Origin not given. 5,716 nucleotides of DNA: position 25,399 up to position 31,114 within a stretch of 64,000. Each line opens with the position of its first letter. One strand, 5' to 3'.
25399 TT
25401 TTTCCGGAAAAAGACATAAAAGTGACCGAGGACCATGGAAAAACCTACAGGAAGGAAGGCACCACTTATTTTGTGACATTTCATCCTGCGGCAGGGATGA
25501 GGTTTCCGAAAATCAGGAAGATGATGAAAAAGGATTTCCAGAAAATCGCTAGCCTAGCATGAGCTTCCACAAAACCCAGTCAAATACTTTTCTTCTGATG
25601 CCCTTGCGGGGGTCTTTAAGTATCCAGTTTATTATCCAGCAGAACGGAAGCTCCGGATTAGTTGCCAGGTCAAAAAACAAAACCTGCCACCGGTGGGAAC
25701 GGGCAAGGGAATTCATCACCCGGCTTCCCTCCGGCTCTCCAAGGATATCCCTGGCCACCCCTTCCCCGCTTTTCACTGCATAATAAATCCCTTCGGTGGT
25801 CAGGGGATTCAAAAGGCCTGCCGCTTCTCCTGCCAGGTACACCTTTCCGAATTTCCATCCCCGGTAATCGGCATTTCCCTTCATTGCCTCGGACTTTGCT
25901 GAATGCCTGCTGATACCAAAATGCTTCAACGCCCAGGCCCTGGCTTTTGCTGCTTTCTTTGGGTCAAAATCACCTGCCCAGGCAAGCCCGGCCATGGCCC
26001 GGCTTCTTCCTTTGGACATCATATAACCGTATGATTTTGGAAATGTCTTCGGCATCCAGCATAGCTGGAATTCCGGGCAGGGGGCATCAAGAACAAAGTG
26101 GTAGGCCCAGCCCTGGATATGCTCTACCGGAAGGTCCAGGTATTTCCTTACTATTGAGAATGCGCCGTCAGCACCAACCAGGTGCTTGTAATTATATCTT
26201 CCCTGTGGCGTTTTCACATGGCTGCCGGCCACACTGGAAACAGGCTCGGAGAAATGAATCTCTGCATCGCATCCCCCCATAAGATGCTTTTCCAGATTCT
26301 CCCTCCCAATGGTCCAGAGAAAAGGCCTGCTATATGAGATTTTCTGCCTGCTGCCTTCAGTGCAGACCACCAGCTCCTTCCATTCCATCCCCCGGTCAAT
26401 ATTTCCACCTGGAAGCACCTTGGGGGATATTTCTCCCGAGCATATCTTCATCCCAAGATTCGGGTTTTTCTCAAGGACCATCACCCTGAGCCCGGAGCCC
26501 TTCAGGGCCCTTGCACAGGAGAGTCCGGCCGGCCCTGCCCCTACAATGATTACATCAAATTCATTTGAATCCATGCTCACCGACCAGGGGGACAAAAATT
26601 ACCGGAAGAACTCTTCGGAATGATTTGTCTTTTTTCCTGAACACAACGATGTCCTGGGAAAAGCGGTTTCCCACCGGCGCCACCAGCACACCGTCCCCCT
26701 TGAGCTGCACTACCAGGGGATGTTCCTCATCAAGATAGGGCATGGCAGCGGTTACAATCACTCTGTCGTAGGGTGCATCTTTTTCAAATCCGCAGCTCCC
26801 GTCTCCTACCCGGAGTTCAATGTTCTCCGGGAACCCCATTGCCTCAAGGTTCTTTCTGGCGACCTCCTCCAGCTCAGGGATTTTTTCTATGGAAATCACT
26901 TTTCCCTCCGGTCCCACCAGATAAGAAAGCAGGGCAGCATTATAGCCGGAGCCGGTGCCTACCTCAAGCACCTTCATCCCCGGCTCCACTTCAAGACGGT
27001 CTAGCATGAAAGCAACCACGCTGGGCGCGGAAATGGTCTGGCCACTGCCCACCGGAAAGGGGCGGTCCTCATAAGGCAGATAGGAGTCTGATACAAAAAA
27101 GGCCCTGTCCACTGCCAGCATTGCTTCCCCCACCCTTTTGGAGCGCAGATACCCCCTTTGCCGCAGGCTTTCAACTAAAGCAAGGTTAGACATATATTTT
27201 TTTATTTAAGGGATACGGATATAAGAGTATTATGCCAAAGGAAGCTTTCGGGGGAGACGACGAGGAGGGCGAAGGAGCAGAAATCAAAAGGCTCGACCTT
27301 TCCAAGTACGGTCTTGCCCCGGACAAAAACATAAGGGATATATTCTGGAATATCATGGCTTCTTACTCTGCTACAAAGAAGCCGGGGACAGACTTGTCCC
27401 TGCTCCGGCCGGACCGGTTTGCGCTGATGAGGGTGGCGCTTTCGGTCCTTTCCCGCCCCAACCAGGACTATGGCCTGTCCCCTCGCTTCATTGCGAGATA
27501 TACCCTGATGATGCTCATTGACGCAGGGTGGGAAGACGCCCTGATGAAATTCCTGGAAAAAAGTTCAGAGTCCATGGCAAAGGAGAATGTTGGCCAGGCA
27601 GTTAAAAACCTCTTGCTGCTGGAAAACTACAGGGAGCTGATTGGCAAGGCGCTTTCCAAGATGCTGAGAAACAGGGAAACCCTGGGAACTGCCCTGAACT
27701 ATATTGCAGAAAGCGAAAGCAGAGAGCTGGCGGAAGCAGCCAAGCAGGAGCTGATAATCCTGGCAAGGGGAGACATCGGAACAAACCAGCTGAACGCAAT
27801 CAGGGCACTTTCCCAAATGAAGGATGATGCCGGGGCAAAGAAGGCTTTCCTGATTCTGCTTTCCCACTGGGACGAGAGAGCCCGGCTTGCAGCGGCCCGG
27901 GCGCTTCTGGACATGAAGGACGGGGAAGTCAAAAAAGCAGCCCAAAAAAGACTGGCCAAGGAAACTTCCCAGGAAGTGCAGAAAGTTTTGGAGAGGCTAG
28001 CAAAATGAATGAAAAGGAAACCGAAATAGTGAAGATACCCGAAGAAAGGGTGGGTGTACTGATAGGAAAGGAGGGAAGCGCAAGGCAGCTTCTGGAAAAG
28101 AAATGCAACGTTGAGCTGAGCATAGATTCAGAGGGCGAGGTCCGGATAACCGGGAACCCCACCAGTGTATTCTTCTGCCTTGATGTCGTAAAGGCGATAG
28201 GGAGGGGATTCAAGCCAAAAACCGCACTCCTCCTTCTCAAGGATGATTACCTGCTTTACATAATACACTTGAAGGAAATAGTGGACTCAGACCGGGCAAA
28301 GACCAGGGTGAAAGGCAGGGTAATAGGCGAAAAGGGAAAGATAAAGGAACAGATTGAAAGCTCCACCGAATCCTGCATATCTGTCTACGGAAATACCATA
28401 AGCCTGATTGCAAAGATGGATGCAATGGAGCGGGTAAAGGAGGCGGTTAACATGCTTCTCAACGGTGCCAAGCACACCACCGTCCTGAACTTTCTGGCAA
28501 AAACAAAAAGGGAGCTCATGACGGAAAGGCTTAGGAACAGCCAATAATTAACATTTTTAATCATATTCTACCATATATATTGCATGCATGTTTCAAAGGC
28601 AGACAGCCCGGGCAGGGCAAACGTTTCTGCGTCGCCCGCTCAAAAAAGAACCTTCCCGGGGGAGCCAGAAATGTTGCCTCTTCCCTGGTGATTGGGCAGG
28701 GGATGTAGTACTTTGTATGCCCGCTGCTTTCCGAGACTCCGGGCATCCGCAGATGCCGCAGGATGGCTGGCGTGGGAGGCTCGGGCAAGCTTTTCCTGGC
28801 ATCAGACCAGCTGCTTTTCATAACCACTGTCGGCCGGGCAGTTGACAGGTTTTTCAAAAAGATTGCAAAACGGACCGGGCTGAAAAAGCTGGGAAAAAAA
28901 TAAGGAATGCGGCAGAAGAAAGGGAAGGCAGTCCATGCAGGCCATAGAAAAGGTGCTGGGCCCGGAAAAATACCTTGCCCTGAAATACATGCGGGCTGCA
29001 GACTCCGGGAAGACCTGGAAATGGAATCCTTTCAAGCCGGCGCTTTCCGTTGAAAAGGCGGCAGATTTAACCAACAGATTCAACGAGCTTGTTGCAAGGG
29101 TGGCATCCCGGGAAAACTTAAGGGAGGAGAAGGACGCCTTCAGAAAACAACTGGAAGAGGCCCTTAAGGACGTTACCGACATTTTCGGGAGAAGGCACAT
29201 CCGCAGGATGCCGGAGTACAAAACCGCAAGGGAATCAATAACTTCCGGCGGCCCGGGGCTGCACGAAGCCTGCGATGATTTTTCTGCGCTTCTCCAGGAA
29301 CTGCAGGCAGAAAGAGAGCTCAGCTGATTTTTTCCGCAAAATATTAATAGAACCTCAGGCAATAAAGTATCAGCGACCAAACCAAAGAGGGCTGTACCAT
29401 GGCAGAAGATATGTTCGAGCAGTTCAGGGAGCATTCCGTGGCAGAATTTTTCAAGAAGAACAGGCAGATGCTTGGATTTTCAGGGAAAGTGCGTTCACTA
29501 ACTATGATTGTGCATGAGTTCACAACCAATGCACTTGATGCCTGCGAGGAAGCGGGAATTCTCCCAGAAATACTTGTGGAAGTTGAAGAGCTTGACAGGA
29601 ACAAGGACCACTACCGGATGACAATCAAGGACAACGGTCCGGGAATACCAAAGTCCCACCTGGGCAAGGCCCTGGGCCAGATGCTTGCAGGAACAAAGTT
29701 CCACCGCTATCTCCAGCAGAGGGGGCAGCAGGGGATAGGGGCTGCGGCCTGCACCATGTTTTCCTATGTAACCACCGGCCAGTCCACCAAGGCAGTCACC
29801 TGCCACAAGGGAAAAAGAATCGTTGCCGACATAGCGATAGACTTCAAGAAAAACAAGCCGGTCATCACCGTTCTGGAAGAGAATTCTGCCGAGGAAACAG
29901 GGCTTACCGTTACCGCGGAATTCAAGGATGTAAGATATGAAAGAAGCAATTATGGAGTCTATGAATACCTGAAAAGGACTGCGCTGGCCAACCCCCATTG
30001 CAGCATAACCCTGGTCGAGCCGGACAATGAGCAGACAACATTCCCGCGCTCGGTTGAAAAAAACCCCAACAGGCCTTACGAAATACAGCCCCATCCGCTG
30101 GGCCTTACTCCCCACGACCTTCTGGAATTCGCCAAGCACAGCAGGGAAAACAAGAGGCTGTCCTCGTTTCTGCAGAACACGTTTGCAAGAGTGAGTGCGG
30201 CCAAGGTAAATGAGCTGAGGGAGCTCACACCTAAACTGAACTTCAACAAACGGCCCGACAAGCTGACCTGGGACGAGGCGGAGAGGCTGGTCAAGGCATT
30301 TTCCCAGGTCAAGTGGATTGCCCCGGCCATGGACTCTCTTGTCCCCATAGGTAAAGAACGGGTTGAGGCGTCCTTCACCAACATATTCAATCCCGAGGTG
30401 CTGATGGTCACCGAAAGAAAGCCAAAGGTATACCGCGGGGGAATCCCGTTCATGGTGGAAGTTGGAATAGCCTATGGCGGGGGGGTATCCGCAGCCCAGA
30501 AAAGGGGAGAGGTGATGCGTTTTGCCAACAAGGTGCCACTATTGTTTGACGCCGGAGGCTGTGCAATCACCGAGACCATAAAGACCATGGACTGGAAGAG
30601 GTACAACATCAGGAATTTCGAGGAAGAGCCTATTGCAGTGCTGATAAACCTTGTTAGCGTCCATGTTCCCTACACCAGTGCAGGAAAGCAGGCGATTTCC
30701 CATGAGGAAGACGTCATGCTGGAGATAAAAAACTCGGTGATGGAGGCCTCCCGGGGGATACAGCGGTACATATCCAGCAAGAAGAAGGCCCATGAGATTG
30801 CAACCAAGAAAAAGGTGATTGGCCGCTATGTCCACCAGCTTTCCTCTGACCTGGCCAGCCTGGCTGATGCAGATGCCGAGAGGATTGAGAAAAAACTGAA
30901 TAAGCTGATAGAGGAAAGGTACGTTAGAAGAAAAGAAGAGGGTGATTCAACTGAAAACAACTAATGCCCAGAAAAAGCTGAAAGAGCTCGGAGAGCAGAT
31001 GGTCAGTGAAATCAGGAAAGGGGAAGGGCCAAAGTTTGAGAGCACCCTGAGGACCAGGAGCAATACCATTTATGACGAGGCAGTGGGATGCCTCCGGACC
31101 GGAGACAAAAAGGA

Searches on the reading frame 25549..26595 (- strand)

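Call 17: search_protein_families(library=pfam, proteins=[window:25549-26595:-], max_evalue=0.001)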
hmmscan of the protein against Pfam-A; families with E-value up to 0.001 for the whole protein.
window:25549-26595:- (348 aa): 12 families
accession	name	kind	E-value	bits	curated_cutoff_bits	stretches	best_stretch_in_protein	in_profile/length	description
PF01494.25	FAD_binding_3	-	4.2e-13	49.7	22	2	13-44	2-33/349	FAD binding domain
PF01266.30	DAO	-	2.8e-11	44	27.9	1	14-48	1-35/353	FAD dependent oxidoreductase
PF13450.12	NAD_binding_8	-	2.5e-10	40.9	21.9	1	17-72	1-51/68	NAD(P)-binding Rossmann-like domain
PF13738.12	Pyr_redox_3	-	2e-09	37.6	30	1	16-160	1-148/305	Pyridine nucleotide-disulphide oxidoreductase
PF03486.20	HI0933_like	-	4e-08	33.4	50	1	14-52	2-40/244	HI0933-like protein Rossmann domain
PF01946.23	Thi4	-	1.3e-07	31.5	26.2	1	9-48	14-54/235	Thi4 family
PF00890.30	FAD_binding_2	-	1.6e-07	31.3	20.4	1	14-49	1-36/414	FAD binding domain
PF07992.20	Pyr_redox_2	-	1.6e-06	28.2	26.1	1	13-47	1-35/291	Pyridine nucleotide-disulphide oxidoreductase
PF05834.18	Lycopene_cycl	-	2.7e-06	27.1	23.4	1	14-133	1-128/380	Lycopene cyclase protein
PF01593.30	Amino_oxidase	-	1.4e-05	25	19.8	1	23-72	2-46/443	Flavin containing amine oxidoreductase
PF12831.13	FAD_oxidored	-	3.6e-05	23.7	27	1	14-48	1-35/416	FAD dependent oxidoreductase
PF00070.33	Pyr_redox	-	0.00072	20.5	22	0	15-50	2-36/82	Pyridine nucleotide-disulphide oxidoreductase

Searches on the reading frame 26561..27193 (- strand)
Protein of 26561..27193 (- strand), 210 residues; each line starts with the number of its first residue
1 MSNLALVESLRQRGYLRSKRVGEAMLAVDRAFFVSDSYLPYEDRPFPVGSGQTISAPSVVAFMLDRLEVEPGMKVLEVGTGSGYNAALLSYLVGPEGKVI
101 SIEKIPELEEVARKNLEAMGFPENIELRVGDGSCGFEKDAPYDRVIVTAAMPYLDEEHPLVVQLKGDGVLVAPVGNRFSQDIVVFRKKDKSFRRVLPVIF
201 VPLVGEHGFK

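Call 17: search_protein_families(library=pfam, proteins=[window:26561-27193:-], max_evalue=0.001)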
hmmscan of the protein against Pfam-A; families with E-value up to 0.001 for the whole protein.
window:26561-27193:- (210 aa): 10 families
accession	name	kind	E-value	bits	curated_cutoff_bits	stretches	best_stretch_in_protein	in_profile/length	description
PF01135.25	PCMT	-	1.1e-61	208.7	20.3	1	2-206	2-208/210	Protein-L-isoaspartate(D-aspartate) O-methyltransferase (PCMT)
PF13847.12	Methyltransf_31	-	4.1e-09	36.7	27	1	71-151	3-84/145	Methyltransferase domain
PF13649.12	Methyltransf_25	-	9.6e-08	33.1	27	1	75-158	1-81/97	Methyltransferase domain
PF08704.16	GCD14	-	4.1e-07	30.4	26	1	60-139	29-109/247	tRNA methyltransferase complex GCD14 subunit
PF01596.23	Methyltransf_3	-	1.5e-06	28.1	22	1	68-134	41-107/204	O-methyltransferase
PF02353.26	CMAS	-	7.5e-05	22.6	27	1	62-147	53-133/273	Mycolic acid cyclopropane synthetase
PF01269.23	Fibrillarin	-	0.0003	20.4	27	1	63-107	63-107/227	Fibrillarin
PF01209.24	Ubie_methyltran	-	0.00046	20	20.1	1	62-147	38-122/233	ubiE/COQ5 methyltransferase family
PF08241.18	Methyltransf_11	-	0.00063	20.8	21.2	0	76-158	1-77/95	Methyltransferase domain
PF00398.26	RrnaAD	-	0.00064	19.3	24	1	57-163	16-118/263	Ribosomal RNA adenine dimethylase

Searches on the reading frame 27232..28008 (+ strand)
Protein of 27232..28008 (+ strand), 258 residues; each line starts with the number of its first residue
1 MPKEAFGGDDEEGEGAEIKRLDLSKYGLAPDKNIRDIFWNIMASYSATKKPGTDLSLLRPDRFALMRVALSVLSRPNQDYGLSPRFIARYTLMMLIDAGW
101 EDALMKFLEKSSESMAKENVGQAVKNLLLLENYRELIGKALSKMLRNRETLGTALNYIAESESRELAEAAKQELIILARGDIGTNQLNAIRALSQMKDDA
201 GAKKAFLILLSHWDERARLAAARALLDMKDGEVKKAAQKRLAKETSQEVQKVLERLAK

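Call 17: search_protein_families(library=pfam, proteins=[window:27232-28008:+], max_evalue=0.001)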
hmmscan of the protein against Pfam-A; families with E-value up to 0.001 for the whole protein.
window:27232-28008:+ (258 aa): 1 family
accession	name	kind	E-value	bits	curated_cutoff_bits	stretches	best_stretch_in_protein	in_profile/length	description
PF13646.12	HEAT_2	-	0.00021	22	27.7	1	185-252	16-82/88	HEAT repeats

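Call 81: search_protein_families(library=ncbifam, proteins=[window:27232-28008:+], max_evalue=0.01)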
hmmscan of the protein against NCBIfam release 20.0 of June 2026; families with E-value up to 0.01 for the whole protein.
window:27232-28008:+ (258 aa): 0 families

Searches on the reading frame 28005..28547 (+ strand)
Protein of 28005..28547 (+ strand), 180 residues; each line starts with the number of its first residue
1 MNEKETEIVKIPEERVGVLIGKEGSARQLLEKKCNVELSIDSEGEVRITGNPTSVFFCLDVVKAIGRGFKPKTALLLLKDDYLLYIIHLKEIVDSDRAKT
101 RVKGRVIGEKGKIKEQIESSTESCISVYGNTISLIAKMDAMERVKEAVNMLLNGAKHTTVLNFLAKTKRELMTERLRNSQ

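Call 17: search_protein_families(library=pfam, proteins=[window:28005-28547:+], max_evalue=0.001)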
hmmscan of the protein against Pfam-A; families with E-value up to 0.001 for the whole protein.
window:28005-28547:+ (180 aa): 3 families
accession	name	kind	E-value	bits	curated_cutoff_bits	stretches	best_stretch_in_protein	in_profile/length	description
PF00013.35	KH_1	-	2e-12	47.1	21.5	1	6-61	1-63/66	KH domain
PF21800.4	KH_KRR1_2nd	-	1.7e-08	34.8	27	1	85-154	4-73/91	KRR1 small subunit processome component, second KH domain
PF07650.23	KH_2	-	0.00031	21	22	0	6-47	26-67/78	KH domain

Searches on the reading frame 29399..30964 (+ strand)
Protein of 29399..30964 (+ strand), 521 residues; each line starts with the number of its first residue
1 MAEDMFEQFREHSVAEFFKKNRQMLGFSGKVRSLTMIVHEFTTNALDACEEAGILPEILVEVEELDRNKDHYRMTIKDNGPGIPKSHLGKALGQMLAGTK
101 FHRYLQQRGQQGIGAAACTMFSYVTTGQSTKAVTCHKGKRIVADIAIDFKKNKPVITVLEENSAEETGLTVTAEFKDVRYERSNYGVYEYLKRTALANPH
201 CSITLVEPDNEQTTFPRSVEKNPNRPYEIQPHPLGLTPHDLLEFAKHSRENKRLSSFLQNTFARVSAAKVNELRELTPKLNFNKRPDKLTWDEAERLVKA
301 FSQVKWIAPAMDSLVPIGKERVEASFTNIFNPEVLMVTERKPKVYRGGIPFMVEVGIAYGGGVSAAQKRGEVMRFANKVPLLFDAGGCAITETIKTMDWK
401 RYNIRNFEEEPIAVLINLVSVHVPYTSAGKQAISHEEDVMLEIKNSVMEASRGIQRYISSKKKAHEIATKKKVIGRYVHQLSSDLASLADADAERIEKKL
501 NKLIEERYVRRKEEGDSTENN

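Call 17: search_protein_families(library=pfam, proteins=[window:29399-30964:+], max_evalue=0.001)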
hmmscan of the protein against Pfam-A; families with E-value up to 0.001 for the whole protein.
window:29399-30964:+ (521 aa): 3 families
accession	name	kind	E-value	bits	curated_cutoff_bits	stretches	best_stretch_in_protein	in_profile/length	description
PF09239.17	Topo-VIb_trans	-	8.1e-52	175.6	24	1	309-468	1-157/159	Topoisomerase VI B subunit, transducer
PF02518.31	HATPase_c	-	8.5e-11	42.7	26.4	1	30-127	2-88/111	Histidine kinase-, DNA gyrase B-, and HSP90-like ATPase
PF13589.12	HATPase_c_3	-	1.1e-07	32.4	25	1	35-162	4-122/137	Histidine kinase-, DNA gyrase B-, and HSP90-like ATPase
